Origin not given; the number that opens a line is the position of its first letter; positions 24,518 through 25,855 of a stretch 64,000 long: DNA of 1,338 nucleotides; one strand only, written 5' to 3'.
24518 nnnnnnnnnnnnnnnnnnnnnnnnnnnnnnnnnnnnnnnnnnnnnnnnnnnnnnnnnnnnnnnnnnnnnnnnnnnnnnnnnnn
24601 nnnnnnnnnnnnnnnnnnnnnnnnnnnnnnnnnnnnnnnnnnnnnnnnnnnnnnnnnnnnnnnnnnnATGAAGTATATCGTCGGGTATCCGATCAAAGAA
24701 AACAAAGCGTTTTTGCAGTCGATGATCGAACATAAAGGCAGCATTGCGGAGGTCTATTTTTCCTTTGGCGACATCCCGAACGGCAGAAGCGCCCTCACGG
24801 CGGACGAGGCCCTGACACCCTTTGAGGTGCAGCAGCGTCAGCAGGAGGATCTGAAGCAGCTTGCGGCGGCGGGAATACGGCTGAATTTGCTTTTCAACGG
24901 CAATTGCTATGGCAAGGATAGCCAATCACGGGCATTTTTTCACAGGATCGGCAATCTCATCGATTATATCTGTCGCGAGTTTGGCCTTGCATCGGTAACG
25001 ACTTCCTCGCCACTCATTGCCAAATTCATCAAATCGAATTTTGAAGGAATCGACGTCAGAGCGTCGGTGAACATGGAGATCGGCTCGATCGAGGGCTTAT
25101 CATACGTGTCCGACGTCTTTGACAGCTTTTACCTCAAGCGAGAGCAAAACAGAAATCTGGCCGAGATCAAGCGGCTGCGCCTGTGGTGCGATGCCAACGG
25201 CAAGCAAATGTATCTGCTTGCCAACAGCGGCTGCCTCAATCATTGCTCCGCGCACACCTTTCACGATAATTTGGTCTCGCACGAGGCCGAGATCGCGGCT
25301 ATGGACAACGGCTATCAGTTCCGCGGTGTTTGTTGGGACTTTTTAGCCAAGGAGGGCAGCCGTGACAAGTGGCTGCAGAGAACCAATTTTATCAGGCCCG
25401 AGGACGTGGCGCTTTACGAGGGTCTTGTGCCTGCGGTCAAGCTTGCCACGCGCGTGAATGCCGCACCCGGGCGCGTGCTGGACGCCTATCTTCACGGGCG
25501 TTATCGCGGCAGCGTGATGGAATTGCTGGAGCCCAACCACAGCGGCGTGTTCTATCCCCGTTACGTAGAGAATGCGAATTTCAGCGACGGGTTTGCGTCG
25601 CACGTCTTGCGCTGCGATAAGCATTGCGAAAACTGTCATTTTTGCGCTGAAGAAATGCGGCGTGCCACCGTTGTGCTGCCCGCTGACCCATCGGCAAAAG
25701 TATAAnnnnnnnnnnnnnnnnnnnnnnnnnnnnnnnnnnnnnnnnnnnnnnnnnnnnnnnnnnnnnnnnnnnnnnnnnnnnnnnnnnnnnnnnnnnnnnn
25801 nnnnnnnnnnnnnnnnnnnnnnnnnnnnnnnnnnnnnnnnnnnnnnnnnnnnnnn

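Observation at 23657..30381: AraC-linked operon with three tandem QueG/reductive-dehalogenase-like Fe-S paralogs between two uncharacterised TIM-barrel-like proteins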

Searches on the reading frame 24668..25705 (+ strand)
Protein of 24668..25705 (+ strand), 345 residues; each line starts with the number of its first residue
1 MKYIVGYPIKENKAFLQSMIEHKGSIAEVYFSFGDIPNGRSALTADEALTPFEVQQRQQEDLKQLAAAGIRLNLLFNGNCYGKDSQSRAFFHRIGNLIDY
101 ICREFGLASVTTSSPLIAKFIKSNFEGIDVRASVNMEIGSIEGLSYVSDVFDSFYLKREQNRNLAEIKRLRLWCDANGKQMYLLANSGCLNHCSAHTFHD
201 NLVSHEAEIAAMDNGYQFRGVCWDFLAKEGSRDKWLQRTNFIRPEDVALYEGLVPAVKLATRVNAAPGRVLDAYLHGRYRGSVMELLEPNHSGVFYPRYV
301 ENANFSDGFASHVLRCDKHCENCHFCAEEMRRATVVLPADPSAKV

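Call 3: search_protein_families(library=pfam, proteins=[window:24668-25705:+], max_evalue=0.1)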
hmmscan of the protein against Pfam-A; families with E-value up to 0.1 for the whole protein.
window:24668-25705:+ (345 aa): 0 families

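Call 4: search_protein_families(library=ncbifam, proteins=[window:24668-25705:+], max_evalue=0.1)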
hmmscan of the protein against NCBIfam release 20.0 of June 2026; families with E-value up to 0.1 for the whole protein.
window:24668-25705:+ (345 aa): 0 families

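Call 6: search_solved_structures(query=window:24668-25705:+, max_evalue=10)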
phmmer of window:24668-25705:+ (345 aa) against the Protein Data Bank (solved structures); distinct sequences matched with E-value up to 10: 1.
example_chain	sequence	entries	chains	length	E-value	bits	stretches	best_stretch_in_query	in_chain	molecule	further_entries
5n1t_A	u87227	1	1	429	0.3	13.5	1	254-295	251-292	flavin-binding subunit of sulfide dehydrogenase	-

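Call 18: find_homologous_proteins(query=window:24668-25705:+, max_evalue=0.001)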
Query window:24668-25705:+ (345 aa): 3472 proteins with E <= 0.001 among 6348 candidates; the best 120 are listed.
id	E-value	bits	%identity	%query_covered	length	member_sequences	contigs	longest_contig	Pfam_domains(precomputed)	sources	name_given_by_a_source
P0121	1.7e-235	798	100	100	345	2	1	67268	-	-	-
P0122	2.1e-197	673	89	94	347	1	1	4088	-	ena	-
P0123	1.3e-183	628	76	100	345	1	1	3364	-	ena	-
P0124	4.8e-182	623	77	100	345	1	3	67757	-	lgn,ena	-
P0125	8.4e-182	622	76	100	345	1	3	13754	-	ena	-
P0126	1.0e-181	622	77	100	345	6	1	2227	-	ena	-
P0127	1.2e-181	622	76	100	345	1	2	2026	-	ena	-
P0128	2.3e-181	621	75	100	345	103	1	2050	-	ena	-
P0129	4.1e-181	620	75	100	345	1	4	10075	-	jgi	-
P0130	1.0e-180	618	76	100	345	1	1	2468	-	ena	-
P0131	1.6e-180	618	76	100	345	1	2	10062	-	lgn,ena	-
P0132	7.8e-180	616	76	100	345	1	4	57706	-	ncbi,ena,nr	ncbi:MAG: hypothetical protein IJY39_04980 [Clostridia bacterium]|nr:hypothetical protein [Clostridi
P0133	2.0e-178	611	75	100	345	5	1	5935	-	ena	-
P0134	3.6e-178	610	75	100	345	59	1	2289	-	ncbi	-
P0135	4.0e-178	610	74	100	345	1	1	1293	-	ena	-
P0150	7.8e-177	606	75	100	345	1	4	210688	-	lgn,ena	-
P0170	1.8e-169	581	71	100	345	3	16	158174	-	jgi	-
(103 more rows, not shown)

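Call 28: find_encoding_contigs(protein=P0150, flank=9000, max_places=4)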
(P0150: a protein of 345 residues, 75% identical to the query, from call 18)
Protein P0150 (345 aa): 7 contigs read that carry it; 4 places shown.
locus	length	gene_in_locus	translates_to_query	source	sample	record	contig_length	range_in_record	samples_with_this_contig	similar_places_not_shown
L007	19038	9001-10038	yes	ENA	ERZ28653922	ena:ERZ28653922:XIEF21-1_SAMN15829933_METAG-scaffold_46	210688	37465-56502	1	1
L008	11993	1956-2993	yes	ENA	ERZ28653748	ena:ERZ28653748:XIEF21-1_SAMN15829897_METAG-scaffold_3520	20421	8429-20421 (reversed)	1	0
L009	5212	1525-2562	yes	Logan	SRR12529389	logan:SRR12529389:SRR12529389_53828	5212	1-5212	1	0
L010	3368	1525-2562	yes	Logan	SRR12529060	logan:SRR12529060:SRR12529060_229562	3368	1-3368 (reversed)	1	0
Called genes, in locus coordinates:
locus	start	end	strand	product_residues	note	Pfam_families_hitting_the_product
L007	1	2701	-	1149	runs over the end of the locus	PF06452:CBM9_1 (weak)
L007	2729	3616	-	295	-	PF00528:BPD_transp_1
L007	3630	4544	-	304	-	PF00528:BPD_transp_1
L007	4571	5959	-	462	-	PF01547:SBP_bac_1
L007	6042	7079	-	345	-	PF01210:NAD_Gly3P_dh_N, PF07479:NAD_Gly3P_dh_C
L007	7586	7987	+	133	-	PF00455:DeoRC (weak)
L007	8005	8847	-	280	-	PF07883:Cupin_2 (weak), PF12833:HTH_18, PF00165:HTH_AraC (weak)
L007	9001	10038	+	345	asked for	-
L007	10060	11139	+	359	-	-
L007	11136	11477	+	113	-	PF07883:Cupin_2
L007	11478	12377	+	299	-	-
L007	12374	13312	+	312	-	PF13484:Fer4_16 (faint)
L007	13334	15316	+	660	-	-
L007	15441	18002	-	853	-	PF25788:Ig_Rha78A_N, PF08531:Bac_rhamnosid_N, PF05592:Bac_rhamnosid, PF17389:Bac_rhamnosid6H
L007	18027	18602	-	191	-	PF02502:LacAB_rpiB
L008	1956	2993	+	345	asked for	-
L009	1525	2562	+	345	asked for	-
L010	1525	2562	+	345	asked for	-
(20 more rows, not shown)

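Call 29: find_encoding_contigs(protein=P0170, flank=9000, max_places=3)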
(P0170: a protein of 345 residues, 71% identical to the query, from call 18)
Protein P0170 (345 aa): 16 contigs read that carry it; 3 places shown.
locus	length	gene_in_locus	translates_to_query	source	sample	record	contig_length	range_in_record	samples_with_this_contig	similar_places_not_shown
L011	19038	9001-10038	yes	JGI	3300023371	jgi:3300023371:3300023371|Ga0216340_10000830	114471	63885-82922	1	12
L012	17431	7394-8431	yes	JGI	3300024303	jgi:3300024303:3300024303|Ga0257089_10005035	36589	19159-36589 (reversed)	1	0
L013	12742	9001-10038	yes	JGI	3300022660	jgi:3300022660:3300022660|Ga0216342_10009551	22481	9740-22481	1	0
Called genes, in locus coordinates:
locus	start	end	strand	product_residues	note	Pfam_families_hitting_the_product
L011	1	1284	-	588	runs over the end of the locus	-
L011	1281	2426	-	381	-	-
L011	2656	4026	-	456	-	PF00295:Glyco_hydro_28 (faint)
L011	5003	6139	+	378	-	PF00144:Beta-lactamase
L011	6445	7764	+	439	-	PF01229:Glyco_hydro_39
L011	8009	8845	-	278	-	PF07883:Cupin_2 (weak), PF00165:HTH_AraC (weak), PF12833:HTH_18, PF00165:HTH_AraC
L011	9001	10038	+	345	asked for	-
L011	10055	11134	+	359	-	-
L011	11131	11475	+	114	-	PF07883:Cupin_2 (weak)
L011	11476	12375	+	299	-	-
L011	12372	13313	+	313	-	-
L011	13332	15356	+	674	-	PF06662:C5-epim_C (faint)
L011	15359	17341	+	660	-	-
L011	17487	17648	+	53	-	-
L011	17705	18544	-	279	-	PF01261:AP_endonuc_2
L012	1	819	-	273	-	?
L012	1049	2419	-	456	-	PF00295:Glyco_hydro_28 (faint)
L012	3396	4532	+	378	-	PF00144:Beta-lactamase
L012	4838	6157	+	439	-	PF01229:Glyco_hydro_39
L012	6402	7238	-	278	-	PF07883:Cupin_2 (weak), PF00165:HTH_AraC (weak), PF12833:HTH_18, PF00165:HTH_AraC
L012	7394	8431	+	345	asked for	-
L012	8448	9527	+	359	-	-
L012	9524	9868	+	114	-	PF07883:Cupin_2 (weak)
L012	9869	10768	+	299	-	-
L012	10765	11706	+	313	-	-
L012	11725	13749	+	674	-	PF06662:C5-epim_C (faint)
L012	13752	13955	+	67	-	-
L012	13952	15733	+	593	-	-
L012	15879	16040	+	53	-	-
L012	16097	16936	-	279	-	PF01261:AP_endonuc_2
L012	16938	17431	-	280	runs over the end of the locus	PF01261:AP_endonuc_2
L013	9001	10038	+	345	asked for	-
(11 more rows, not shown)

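Call 30: predict_structure(alignment_id=A1)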
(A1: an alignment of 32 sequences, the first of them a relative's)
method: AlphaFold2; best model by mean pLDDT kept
length: 345 residues; sequences in the alignment: 32
mean_pLDDT: 82.1   pTM: 0.84
mean pLDDT of the five models: 82.1, 81.6, 81.2, 80.9, 78.9
residues with pLDDT >= 90: 134; 70-90: 137; 50-70: 69; < 50: 5
segments of 3 or more residues with pLDDT < 50: none
pLDDT, mean of each block of 10 residues (from residue 1): 90 93 97 68 60 87 96 80 73 91 95 90 95 83 92 90 92 96 78 65 58 55 77 83 88 91 79 85 55 72 85 88 89 83 60
secondary structure, 60 per line:
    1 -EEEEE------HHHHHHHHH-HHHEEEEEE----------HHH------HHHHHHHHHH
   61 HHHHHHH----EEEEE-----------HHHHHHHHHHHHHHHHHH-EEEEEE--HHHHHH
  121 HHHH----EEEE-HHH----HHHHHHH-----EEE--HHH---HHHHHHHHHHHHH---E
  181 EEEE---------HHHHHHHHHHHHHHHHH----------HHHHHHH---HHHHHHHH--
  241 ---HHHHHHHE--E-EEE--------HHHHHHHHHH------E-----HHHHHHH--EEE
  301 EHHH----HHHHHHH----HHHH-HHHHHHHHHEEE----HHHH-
elements in order: E2-6 H13-21 E26-31 H51-67 E72-76 H88-105 E107-112 H115-124 E129-132 H141-147 E153-155 H164-176 E180-184 H194-210 H221-227 H231-238 H244-250 E256-258 H267-276 H289-295 E298-301 H309-315 H320-323 H325-333 E334-336 H341-344

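Call 34: fold_search(model_id=the predicted structure, library=pdb)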
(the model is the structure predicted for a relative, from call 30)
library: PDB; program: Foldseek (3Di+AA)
matches with E <= 10: 1803; with E <= 0.001: 18
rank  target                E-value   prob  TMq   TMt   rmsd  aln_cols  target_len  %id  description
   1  5d88                  1.5e-08  1.00  0.53  0.72   5.1       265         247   12  The Structure of the U32 Peptidase Mk0906 (released 2015-12-02)
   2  8xix                  1.3e-04  1.00  0.32  0.37  12.3       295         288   11  KeDt3e within Co (released 2024-12-25)
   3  3ro6_D                1.5e-04  1.00  0.31  0.32   8.7       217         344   12  Crystal structure of Dipeptide Epimerase from Methylococcus capsulatus complexed with Mg ion (released 2011-05-11)
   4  9k1n_A                1.5e-04  1.00  0.35  0.42  10.7       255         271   13  Crystal structure of family 11 xylanase in complex with inhibitor (OsXIP) (released 2025-09-03)
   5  3vni_A                2.1e-04  1.00  0.33  0.38  12.0       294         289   11  Crystal structures of D-Psicose 3-epimerase from Clostridium cellulolyticum H10 and its complex with ketohexose sugars (released 2012-08-01)
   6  2p0o                  3.0e-04  1.00  0.38  0.37   7.1       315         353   10  Crystal structure of a conserved protein from locus EF_2437 in Enterococcus faecalis with an unknown function (released 2007-03-27)
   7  3cyj_A                3.2e-04  1.00  0.35  0.34   6.8       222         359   11  Crystal structure of a mandelate racemase/muconate lactonizing enzyme-like protein from Rubrobacter xylanophilus (released 2008-05-06)
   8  7cj9_H                3.2e-04  1.00  0.34  0.39  11.9       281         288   12  Crystal structure of N-terminal His-tagged D-allulose 3-epimerase from Methylomonas sp. with additional C-terminal res (released 2021-04-21)
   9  3vnl_A                3.6e-04  1.00  0.33  0.37  12.0       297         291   11  Crystal structures of D-Psicose 3-epimerase with D-tagatose from Clostridium cellulolyticum H10 (released 2012-08-01)
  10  2hk0_A                3.8e-04  1.00  0.34  0.39   7.2       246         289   12  Crystal structure of D-psicose 3-epimerase (DPEase) in the absence of substrate (released 2006-08-29)
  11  9xvv_C                4.1e-04  0.99  0.39  0.20  13.0       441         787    9  Maltoheptaose-bound Arabidopsis ISA2-ISA1-ISA1 heterotrimer (released 2026-04-08)
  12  1jpd                  4.6e-04  1.00  0.33  0.35   8.2       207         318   11  L-Ala-D/L-Glu Epimerase (released 2001-12-21)
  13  7cj9_B                4.6e-04  1.00  0.33  0.37  11.9       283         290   12  Crystal structure of N-terminal His-tagged D-allulose 3-epimerase from Methylomonas sp. with additional C-terminal res (released 2021-04-21)
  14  7cj9_D                5.8e-04  1.00  0.34  0.39  11.9       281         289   12  Crystal structure of N-terminal His-tagged D-allulose 3-epimerase from Methylomonas sp. with additional C-terminal res (released 2021-04-21)
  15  5ylh_A                6.1e-04  1.00  0.36  0.39   8.3       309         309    8  Structure of GH113 beta-1,4-mannanase (released 2018-06-20)
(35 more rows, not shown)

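Call 35: find_related_loci(query=A1, collection=genome_contigs, flank=10000)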
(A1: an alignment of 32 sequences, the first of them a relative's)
Query A1 (345 aa) in genome_contigs; peptide patterns used: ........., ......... (x = any residue, [..] = any of these).
317 stretches matched a pattern; 287 encode a relative of the query (tblastn E <= 1e-3); the best 80 are kept; 80 distinct loci.
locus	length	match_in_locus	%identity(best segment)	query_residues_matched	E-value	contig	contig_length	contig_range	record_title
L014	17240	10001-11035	77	1-345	0e+0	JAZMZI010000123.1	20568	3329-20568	MAG: Eubacteriales bacterium isolate T1900044750_TS20190416.MAGScoT_cleanbin_000046 SGB_2190_k141_3683369, whole genome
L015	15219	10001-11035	76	1-345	0e+0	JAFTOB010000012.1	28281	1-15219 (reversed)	MAG: Clostridia bacterium isolate RGIG3994 Roe_deer_Cecum-4__c35175, whole genome shotgun sequence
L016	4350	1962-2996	73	1-345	0e+0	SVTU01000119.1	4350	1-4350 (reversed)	MAG: Oscillospiraceae bacterium isolate SIG703 NODE_276841_length_4350_cov_4.402084, whole genome shotgun sequence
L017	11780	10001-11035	71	1-345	1e-175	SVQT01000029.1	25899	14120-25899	MAG: Oscillospiraceae bacterium isolate SIG624 NODE_9308_length_25899_cov_1.934891, whole genome shotgun sequence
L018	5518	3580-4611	72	1-344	9e-178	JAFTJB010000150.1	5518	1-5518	MAG: Clostridia bacterium isolate RGIG3864 Roe_deer_Cecum-1__c660284, whole genome shotgun sequence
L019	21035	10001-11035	70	1-345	2e-172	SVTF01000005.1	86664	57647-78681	MAG: Oscillospiraceae bacterium isolate SIG688 NODE_6612_length_86664_cov_2.769705, whole genome shotgun sequence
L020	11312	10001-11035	70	1-345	2e-172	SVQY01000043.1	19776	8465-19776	MAG: Oscillospiraceae bacterium isolate SIG629 NODE_13516_length_19776_cov_2.223472, whole genome shotgun sequence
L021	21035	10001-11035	70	1-345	8e-172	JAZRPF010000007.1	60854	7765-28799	MAG: Eubacteriales bacterium isolate T1900045381_YK20190071.MAGScoT_cleanbin_000007 SGB_6891_k141_416737, whole genome s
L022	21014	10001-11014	70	1-338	3e-170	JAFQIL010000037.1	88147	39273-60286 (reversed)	MAG: Oscillospiraceae bacterium isolate RGIG1849 Goat_Cecum-5__c117261, whole genome shotgun sequence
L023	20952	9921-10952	67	1-345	1e-165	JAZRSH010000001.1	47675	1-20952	MAG: Christensenellaceae bacterium isolate T1900045348_YK20190038.MAGScoT_cleanbin_000007 SGB_6726_k141_1313270, whole g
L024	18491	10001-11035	67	1-345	7e-164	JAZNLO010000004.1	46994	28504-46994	MAG: Acutalibacteraceae bacterium isolate T1900044670_TS20190136.MAGScoT_cleanbin_000005 SGB_1578_k141_2759407, whole ge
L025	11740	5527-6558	65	1-345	5e-164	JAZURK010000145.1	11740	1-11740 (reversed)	MAG: Christensenellaceae bacterium isolate T1900044851_TS20190317.MAGScoT_cleanbin_000090 SGB_3027_k141_2109634, whole g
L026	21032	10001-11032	66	1-345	2e-163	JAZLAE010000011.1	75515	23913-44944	MAG: Christensenellaceae bacterium isolate T1900045081_TC20190075.MAGScoT_cleanbin_000004 SGB_4659_k141_2320436, whole g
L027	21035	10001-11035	65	1-345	3e-161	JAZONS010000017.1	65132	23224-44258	MAG: Eubacteriales bacterium isolate T1900045636_YK20190330.MAGScoT_cleanbin_000013 SGB_8098_k141_2542696, whole genome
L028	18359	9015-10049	66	1-345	1e-160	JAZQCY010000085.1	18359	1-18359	MAG: Acutalibacteraceae bacterium isolate T1900044637_TS20190103.MAGScoT_cleanbin_000031 SGB_1183_k141_2541116, whole ge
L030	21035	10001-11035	65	1-345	5e-160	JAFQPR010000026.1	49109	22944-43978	MAG: Clostridia bacterium isolate RGIG2037 Goat_Colon-1__c210416, whole genome shotgun sequence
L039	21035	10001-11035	61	1-345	2e-148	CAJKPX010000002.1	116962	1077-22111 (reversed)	MAG TPA_asm: uncultured Clostridiales bacterium isolate ERR321560-bin.25 genome assembly, contig: NODE_105_length_116962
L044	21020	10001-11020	56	1-340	7e-135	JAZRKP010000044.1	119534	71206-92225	MAG: Clostridia bacterium isolate T1900045446_YK20190137.MAGScoT_cleanbin_000004 SGB_7157_k141_2277409, whole genome sho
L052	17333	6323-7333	56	1-337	5e-128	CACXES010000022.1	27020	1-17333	MAG: uncultured Ruminococcus sp. isolate RUG11189 genome assembly, contig: RUG11189_asm_22, whole genome shotgun sequenc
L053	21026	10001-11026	54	1-337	4e-128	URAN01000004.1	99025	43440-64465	uncultured Clostridiales bacterium isolate UMGS821 genome assembly, contig: NODE_76_length_99025_cov_7.308831, whole gen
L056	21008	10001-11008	54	1-337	2e-127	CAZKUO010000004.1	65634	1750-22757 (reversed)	MAG TPA_asm: uncultured Ruminococcus sp. isolate SRP313737_co1_371 genome assembly, contig: NODE_719_length_65634_cov_7.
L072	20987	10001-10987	55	1-329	2e-122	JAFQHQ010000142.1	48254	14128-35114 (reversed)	MAG: Clostridia bacterium isolate RGIG1828 Goat_Cecum-5__c447205, whole genome shotgun sequence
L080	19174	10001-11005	54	1-337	3e-122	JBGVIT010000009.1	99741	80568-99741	MAG: Clostridia bacterium isolate fecal_MAG_129 fecal_MAG_129_contig_0009, whole genome shotgun sequence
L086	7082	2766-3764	52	1-337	3e-121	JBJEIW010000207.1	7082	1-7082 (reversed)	MAG: Candidatus Ornithomonoglobus sp. isolate PUUB48_bin.020 NODE_5429_length_7082_cov_5.356198, whole genome shotgun se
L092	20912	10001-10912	58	1-303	7e-121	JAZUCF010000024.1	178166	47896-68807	MAG: Clostridia bacterium isolate T1900045314_YK20190003.MAGScoT_cleanbin_000025 SGB_6274_k141_1342318, whole genome sho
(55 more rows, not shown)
